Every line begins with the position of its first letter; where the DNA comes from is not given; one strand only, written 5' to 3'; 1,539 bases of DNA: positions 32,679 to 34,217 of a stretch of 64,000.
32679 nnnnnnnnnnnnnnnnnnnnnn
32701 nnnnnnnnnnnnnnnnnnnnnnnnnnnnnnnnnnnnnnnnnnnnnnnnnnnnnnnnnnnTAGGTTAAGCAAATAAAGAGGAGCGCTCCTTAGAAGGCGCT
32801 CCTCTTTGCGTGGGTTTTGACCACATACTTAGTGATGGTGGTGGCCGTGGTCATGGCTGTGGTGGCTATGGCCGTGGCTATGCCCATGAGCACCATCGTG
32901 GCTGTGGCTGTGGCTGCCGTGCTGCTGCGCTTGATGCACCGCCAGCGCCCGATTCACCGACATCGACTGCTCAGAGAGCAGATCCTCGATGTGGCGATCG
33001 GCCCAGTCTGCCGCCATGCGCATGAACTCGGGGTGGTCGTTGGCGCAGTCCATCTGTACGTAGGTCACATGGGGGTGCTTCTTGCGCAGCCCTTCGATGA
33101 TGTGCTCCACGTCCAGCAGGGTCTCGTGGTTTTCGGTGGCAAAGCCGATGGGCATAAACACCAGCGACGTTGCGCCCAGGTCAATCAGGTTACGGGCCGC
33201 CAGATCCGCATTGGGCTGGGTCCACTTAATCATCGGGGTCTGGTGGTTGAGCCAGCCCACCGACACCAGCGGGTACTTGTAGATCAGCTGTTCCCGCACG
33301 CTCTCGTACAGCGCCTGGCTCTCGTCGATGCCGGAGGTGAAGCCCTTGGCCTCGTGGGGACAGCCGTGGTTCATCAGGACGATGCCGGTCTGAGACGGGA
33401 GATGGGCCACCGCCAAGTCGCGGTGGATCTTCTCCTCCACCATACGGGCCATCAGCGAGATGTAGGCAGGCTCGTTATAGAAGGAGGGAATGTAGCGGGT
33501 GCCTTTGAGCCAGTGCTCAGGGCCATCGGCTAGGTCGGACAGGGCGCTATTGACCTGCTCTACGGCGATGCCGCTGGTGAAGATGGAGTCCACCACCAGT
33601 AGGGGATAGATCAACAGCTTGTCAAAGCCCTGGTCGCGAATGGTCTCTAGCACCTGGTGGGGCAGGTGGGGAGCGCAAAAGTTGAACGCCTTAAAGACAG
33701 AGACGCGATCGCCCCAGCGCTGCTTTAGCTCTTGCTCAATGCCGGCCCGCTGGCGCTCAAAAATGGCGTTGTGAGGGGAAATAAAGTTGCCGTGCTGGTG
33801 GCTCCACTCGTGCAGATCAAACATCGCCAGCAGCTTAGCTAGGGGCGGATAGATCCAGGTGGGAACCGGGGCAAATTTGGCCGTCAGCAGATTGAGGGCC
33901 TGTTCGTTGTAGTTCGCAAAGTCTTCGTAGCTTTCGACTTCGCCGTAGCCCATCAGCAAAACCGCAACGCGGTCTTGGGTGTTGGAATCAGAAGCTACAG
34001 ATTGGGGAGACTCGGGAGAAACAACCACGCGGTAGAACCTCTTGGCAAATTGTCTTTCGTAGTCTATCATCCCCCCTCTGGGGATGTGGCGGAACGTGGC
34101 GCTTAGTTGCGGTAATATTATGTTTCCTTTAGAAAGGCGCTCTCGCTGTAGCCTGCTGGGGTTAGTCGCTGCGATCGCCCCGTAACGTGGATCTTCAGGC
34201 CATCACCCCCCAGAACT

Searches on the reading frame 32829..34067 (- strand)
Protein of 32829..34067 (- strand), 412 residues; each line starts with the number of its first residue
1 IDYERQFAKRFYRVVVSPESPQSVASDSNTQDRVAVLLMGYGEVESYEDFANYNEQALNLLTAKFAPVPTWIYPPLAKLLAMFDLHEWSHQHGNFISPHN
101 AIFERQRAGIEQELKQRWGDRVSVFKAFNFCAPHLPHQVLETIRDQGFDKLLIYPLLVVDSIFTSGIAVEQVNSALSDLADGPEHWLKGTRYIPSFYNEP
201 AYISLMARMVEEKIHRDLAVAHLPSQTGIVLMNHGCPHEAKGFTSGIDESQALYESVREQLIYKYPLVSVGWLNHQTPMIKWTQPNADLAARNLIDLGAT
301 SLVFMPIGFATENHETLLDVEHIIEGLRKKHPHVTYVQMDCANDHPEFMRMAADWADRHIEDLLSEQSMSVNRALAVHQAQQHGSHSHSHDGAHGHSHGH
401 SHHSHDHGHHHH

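Call 29: search_protein_families(library=pfam, proteins=[window:32829-34067:-], max_evalue=0.0001)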
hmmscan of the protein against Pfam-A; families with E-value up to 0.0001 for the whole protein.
window:32829-34067:- (412 aa): 2 families
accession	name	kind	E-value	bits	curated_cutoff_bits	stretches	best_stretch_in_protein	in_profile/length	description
PF00762.24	Ferrochelatase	-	5.9e-37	127.8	27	1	34-359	2-316/317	Ferrochelatase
PF01903.22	CbiX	-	2.6e-05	24.9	22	0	122-166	26-70/106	CbiX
